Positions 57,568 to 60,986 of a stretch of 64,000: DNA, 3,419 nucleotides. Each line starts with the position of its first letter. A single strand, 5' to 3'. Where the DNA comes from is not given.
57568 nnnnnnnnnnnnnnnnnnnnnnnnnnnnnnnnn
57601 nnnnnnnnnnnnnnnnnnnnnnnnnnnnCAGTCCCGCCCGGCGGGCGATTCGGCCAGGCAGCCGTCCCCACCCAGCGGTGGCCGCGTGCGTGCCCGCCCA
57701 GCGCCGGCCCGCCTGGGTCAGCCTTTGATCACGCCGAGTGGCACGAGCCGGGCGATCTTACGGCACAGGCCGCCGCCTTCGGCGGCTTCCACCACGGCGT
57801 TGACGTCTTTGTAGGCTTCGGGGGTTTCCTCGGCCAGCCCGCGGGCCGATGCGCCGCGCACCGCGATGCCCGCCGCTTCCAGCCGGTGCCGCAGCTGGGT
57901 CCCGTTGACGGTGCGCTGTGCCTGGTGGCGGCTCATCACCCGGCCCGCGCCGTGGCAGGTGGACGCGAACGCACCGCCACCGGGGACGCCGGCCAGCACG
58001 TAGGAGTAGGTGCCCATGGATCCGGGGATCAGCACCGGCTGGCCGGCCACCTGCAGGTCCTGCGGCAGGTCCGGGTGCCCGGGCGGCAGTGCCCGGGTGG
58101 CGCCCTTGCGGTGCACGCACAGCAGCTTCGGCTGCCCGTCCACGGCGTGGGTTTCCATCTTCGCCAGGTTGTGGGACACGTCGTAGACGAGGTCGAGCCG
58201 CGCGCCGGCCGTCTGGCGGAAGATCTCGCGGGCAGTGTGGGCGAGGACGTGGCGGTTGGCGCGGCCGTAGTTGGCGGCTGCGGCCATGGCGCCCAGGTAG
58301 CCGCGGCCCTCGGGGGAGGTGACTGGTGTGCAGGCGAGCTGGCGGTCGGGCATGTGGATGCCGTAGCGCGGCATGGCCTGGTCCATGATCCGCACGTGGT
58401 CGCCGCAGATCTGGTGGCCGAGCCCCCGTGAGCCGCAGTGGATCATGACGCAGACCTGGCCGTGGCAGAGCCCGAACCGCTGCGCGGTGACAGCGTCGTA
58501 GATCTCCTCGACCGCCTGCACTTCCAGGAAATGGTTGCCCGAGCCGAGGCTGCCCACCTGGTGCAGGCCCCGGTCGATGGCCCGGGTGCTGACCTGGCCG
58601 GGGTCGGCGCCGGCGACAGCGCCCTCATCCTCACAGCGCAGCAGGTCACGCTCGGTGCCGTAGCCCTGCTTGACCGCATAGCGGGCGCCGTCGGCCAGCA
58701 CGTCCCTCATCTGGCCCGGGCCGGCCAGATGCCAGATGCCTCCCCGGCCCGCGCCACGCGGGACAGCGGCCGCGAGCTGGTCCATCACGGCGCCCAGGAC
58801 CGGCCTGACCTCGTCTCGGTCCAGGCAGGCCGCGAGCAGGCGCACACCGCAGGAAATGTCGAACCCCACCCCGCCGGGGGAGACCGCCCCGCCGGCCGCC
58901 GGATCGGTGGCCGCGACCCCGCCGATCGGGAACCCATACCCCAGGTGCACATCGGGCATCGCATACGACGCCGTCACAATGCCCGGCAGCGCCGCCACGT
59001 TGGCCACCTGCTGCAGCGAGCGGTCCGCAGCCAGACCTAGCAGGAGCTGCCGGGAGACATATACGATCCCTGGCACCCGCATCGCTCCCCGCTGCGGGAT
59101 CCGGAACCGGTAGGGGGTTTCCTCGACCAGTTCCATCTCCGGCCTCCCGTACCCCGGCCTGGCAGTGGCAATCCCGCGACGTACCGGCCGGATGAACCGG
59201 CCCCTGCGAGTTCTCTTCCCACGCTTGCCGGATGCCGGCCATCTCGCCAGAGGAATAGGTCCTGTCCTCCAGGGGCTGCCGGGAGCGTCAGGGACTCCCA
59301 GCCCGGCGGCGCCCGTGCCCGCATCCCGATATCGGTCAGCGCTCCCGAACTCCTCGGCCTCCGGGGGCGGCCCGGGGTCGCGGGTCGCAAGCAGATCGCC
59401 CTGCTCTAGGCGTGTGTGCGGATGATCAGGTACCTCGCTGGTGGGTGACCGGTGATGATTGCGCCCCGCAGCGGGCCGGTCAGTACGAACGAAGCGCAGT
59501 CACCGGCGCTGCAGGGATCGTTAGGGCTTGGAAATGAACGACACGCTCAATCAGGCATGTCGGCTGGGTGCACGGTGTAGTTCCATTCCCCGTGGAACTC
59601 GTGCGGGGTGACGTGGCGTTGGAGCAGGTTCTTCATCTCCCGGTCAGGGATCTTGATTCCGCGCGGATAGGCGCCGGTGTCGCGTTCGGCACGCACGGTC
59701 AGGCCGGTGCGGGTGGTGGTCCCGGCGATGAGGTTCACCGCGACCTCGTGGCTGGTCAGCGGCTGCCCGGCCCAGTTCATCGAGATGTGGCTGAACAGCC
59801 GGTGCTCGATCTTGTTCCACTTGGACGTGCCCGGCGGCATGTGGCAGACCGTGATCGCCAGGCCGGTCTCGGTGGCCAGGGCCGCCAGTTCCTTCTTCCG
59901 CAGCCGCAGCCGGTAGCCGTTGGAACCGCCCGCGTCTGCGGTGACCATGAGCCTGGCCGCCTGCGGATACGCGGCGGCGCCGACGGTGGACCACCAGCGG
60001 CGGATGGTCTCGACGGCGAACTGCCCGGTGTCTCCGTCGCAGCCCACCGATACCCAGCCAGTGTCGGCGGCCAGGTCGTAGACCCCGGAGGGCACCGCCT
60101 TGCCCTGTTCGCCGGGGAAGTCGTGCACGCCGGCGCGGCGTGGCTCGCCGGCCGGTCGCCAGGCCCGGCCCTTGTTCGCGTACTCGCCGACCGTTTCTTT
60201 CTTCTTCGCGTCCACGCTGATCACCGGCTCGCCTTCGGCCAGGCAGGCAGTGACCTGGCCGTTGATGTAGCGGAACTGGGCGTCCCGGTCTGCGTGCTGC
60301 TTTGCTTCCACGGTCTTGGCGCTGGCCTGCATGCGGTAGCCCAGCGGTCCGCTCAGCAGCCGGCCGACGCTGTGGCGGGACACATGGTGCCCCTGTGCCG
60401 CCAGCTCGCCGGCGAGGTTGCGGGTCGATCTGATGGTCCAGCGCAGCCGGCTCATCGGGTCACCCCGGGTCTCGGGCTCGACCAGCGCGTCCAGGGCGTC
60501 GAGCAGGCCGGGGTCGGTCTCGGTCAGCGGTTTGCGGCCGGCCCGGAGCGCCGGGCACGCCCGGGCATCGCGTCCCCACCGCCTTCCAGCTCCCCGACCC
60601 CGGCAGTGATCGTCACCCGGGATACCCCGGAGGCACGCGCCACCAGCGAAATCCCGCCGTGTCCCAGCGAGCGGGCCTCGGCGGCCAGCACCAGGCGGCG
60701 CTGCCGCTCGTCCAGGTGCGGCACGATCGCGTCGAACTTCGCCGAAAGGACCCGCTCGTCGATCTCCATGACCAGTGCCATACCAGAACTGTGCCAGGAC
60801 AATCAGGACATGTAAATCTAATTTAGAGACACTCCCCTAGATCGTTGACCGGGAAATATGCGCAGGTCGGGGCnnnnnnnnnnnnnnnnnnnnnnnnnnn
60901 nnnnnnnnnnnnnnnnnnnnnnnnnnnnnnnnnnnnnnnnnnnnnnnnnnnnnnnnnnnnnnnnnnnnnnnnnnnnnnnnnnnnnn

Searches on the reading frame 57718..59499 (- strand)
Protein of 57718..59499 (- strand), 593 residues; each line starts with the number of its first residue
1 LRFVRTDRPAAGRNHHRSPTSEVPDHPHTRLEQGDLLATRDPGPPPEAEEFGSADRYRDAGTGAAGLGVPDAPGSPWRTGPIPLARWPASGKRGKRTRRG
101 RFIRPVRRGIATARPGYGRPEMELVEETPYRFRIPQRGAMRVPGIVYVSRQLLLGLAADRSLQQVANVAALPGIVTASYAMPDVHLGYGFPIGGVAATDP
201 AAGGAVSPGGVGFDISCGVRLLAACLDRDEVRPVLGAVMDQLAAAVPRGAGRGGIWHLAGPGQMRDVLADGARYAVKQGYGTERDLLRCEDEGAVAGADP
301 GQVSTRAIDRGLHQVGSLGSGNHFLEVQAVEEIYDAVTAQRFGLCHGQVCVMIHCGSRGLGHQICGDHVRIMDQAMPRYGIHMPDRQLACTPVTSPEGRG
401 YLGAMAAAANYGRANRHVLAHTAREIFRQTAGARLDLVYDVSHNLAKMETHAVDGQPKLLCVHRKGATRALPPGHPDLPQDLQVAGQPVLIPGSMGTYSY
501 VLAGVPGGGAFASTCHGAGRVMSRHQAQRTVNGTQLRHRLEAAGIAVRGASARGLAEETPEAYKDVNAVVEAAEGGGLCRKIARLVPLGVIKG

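Call 94: search_protein_families(library=pfam, proteins=[window:57718-59499:-], max_evalue=0.00001)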
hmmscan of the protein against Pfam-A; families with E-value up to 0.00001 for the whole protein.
window:57718-59499:- (593 aa): 1 family
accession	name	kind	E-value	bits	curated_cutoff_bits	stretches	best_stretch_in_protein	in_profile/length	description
PF01139.22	RtcB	-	1.1e-164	549.1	27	1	164-593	1-426/426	tRNA-splicing ligase RtcB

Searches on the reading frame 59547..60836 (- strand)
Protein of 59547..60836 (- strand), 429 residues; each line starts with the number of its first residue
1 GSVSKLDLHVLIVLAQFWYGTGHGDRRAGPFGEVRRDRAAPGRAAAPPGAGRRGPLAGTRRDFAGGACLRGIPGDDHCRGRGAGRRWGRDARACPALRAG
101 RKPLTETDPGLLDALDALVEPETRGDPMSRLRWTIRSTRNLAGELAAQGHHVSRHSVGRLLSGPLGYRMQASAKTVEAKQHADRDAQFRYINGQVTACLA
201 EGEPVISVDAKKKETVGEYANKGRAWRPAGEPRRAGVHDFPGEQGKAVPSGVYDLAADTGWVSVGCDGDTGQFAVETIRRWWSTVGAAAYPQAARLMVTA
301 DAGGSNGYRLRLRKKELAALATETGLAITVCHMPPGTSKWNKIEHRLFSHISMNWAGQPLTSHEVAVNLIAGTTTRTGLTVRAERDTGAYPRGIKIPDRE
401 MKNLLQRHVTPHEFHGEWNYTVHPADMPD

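Call 94: search_protein_families(library=pfam, proteins=[window:59547-60836:-], max_evalue=0.00001)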
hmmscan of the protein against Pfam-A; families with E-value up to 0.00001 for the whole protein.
window:59547-60836:- (429 aa): 1 family
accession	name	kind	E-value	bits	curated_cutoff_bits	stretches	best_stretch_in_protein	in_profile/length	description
PF07592.17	DDE_Tnp_ISAZ013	-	1.7e-131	438.3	26.9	1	114-424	1-308/308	Rhodopirellula transposase DDE domain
